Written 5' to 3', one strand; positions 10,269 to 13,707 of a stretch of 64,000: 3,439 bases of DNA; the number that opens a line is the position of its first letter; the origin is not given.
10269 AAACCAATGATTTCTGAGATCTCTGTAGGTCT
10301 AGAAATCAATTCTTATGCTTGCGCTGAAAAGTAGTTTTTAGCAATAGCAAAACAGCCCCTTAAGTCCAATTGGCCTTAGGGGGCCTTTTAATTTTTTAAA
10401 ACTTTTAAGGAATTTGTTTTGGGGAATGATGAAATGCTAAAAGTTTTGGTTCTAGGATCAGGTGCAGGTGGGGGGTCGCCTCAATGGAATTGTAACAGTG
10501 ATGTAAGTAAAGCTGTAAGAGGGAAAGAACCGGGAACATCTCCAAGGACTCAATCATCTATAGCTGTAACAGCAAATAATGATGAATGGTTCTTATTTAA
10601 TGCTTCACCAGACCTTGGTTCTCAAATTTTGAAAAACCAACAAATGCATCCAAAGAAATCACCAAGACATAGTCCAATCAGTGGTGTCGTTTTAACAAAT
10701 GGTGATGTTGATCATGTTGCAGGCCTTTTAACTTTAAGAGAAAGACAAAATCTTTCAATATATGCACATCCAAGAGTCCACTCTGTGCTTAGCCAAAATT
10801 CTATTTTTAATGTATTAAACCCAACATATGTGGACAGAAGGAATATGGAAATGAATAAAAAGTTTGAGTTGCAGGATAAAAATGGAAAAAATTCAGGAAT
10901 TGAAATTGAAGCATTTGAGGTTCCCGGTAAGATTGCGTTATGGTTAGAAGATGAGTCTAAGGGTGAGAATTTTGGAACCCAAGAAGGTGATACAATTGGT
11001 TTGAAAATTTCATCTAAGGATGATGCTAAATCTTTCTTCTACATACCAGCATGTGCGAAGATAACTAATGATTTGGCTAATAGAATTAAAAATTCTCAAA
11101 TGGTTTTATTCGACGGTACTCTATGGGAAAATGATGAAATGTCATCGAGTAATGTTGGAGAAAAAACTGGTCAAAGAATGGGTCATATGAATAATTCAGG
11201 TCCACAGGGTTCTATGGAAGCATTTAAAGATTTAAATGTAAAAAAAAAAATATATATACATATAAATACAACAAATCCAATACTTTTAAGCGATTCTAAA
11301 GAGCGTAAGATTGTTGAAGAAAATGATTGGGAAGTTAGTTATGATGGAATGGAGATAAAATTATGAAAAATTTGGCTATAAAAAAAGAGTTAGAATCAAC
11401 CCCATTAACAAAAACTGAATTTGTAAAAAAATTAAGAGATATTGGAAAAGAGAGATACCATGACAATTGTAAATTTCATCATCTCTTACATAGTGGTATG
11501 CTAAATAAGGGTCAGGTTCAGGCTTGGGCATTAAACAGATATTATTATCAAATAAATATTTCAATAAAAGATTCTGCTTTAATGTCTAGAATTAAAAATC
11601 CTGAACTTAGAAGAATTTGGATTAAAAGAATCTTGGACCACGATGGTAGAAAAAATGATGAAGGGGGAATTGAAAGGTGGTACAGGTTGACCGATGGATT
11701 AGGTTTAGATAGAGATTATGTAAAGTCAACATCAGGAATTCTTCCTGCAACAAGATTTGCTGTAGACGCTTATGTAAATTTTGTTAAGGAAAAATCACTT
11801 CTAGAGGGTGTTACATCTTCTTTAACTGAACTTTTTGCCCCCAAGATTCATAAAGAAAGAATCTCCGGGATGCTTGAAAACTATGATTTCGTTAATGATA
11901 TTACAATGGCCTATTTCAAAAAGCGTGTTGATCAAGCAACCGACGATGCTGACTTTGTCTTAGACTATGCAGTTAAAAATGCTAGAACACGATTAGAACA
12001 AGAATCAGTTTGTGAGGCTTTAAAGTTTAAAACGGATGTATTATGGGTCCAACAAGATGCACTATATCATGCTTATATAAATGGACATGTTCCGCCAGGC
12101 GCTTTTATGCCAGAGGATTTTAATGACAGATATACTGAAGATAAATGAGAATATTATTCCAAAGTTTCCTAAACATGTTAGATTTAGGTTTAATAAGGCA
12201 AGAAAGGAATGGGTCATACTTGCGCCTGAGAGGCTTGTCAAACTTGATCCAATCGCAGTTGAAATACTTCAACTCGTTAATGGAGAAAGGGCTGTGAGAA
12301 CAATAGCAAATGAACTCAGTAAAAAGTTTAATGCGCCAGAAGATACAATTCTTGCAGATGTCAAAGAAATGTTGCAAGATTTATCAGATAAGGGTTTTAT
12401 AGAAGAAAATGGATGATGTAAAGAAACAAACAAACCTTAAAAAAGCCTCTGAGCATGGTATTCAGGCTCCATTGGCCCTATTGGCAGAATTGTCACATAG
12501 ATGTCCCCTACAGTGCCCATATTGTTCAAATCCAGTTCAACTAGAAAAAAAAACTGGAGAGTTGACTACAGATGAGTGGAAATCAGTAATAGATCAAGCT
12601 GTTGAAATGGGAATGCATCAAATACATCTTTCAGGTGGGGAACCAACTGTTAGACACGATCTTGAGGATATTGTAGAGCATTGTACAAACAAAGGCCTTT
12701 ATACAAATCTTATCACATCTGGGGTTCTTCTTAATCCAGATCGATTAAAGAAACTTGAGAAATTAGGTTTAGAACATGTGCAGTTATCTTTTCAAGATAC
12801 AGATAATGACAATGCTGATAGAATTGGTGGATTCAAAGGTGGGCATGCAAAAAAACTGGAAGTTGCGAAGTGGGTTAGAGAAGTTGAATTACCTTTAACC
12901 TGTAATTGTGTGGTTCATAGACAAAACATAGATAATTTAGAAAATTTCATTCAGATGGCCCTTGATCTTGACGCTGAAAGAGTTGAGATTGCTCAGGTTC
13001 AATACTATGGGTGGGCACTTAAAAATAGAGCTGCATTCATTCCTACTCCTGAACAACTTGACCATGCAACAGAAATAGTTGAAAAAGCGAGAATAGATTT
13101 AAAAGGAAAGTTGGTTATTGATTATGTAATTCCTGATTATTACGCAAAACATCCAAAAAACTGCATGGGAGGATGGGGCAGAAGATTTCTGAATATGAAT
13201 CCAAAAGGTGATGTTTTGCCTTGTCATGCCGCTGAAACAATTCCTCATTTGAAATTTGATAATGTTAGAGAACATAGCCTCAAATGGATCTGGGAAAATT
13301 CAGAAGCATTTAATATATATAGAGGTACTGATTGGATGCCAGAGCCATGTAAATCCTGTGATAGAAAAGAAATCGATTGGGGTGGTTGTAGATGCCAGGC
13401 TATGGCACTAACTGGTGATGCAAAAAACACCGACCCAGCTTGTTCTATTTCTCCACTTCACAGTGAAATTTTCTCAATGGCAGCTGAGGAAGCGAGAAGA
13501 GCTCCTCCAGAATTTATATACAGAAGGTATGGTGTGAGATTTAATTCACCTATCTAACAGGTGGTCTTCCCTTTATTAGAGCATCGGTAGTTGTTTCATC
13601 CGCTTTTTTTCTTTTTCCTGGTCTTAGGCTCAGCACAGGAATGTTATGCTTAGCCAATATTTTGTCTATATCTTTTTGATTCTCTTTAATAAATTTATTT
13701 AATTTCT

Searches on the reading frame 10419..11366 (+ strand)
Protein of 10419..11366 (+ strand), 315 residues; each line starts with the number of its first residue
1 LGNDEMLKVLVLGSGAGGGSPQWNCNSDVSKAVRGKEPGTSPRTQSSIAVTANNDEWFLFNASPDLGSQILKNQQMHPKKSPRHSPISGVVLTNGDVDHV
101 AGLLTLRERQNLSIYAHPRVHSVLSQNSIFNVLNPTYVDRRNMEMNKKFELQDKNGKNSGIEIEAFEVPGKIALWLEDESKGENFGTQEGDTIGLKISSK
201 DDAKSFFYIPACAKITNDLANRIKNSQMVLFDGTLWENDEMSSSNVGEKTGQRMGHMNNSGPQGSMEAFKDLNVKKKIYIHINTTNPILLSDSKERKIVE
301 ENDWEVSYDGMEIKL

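Call 7: search_protein_families(library=ncbifam, proteins=[window:10419-11366:+])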
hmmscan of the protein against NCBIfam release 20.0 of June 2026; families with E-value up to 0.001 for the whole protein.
window:10419-11366:+ (315 aa): 4 families
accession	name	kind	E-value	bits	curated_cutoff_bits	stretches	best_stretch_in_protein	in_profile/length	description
TIGR02108.2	PQQ_syn_pqqB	equivalog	2.9e-116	388.1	245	1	8-315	1-298/298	pyrroloquinoline quinone biosynthesis protein PqqB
NF002553.0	PRK02113.1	equivalog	2.7e-09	36.8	386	1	7-127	1-110/252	MBL fold metallo-hydrolase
NF038231.1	MBL_Geo_Pelo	equivalog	4.3e-07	29.8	360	1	8-122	1-106/250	GPMC system MBL fold metallohydrolase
TIGR03307.1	PhnP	equivalog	0.00055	19.4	272.25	0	8-111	2-91/249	phosphonate metabolism protein PhnP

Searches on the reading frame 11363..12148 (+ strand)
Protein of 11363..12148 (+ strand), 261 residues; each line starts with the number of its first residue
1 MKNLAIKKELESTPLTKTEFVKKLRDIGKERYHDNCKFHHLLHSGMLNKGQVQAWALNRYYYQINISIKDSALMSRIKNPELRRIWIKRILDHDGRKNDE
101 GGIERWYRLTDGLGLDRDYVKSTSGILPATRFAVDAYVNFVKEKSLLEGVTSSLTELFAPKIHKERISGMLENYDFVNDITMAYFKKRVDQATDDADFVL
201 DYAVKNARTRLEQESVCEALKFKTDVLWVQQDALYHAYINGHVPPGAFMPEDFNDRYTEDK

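Call 7: search_protein_families(library=ncbifam, proteins=[window:11363-12148:+])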
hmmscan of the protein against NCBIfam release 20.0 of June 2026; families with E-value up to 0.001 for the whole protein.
window:11363-12148:+ (261 aa): 2 families
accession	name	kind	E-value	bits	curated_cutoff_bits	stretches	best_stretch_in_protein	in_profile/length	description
TIGR02111.1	PQQ_syn_pqqC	equivalog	1.4e-103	345.5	240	1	16-251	2-238/239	pyrroloquinoline-quinone synthase PqqC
TIGR04305.1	fol_rel_CADD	subfamily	1.4e-13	50.9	200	1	29-233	10-209/212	CADD family putative folate metabolism protein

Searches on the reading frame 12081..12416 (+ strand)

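Call 7: search_protein_families(library=ncbifam, proteins=[window:12081-12416:+])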
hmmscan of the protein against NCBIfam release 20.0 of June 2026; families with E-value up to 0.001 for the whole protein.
window:12081-12416:+ (111 aa): 5 families
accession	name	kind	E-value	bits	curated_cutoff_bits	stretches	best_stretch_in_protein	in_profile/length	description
TIGR03859.1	PQQ_PqqD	equivalog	1.5e-23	82.4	46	1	27-108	1-81/81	pyrroloquinoline quinone biosynthesis peptide chaperone PqqD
NF002535.0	PRK02079.1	equivalog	6.4e-17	61.1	101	1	21-108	4-90/92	pyrroloquinoline quinone biosynthesis peptide chaperone PqqD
TIGR04302.1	geo_PqqD_fam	equivalog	9.6e-07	29.2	100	1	51-108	45-101/102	GeoRSP system PqqD family peptide chaperone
TIGR04248.1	SCM_PqqD_rel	equivalog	1.5e-05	25.2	100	1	52-107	26-81/84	SynChlorMet cassette protein ScmD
NF033530.1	lasso_PqqD_Strm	exception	0.00074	19.7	70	1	54-105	25-76/78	lasso peptide biosynthesis PqqD family chaperone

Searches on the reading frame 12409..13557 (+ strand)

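Call 7: search_protein_families(library=ncbifam, proteins=[window:12409-13557:+])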
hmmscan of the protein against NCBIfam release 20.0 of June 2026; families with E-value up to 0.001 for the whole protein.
window:12409-13557:+ (382 aa): 64 families (the best 25 are shown)
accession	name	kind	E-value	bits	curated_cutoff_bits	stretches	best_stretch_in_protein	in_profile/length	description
TIGR02109.1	PQQ_syn_pqqE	equivalog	3.4e-173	575.6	381.35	1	18-372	3-357/358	pyrroloquinoline quinone biosynthesis protein PqqE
TIGR04545.1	rSAM_ahbD_hemeb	equivalog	9.7e-43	146.9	500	2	27-196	5-174/339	heme b synthase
TIGR04053.2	TIGR04053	equivalog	7e-40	137.4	395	2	19-194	5-183/366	TIGR04053 family radical SAM/SPASM domain-containing protein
TIGR04347.1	pseudo_SAM_Halo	equivalog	4.2e-34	118.5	525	2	9-201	26-216/390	TIGR04347 family pseudo-SAM/SPASM protein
NF050035.1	rSAM_WgK_link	exception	3.9e-33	114.9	650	2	21-195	8-182/367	radical SAM/SPASM peptide maturase WgkB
NF045574.1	sacti_mat_StsB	exception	7.4e-32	110.8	625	1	30-347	104-416/466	StsB family radical SAM/SPASM domain sactipeptide maturase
TIGR03962.1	mycofact_rSAM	equivalog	1.1e-31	110.3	265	1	15-347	5-333/339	mycofactocin radical SAM maturase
TIGR04055.1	rSAM_NirJ2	equivalog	2.7e-31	109.3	500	1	30-345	8-322/326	putative heme d1 biosynthesis radical SAM protein NirJ2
TIGR04054.1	rSAM_NirJ1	equivalog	2e-28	99.1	650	2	26-211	40-224/387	putative heme d1 biosynthesis radical SAM protein NirJ1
TIGR04303.1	GeoRSP_rSAM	equivalog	2.6e-28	99.5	400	1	19-345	2-324/325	GeoRSP system radical SAM/SPASM protein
TIGR04051.1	rSAM_NirJ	equivalog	2.7e-28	99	515.45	2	27-209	7-188/354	heme d1 biosynthesis radical SAM protein NirJ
TIGR04546.1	rSAM_ahbC_deAc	equivalog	2.4e-27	95.7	650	1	27-201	44-217/390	12,18-didecarboxysiroheme deacetylase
TIGR02668.1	moaA_archaeal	equivalog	5e-26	91.4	325.25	1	27-205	15-194/303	GTP 3',8-cyclase MoaA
TIGR03913.1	rad_SAM_trio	equivalog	4.9e-23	81.3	591.75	2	20-210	17-205/477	GDL motif peptide-associated radical SAM/SPASM maturase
TIGR04251.1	SCM_rSAM_ScmF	equivalog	8.5e-23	81.3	400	1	28-335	10-329/353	SynChlorMet cassette radical SAM/SPASM protein ScmF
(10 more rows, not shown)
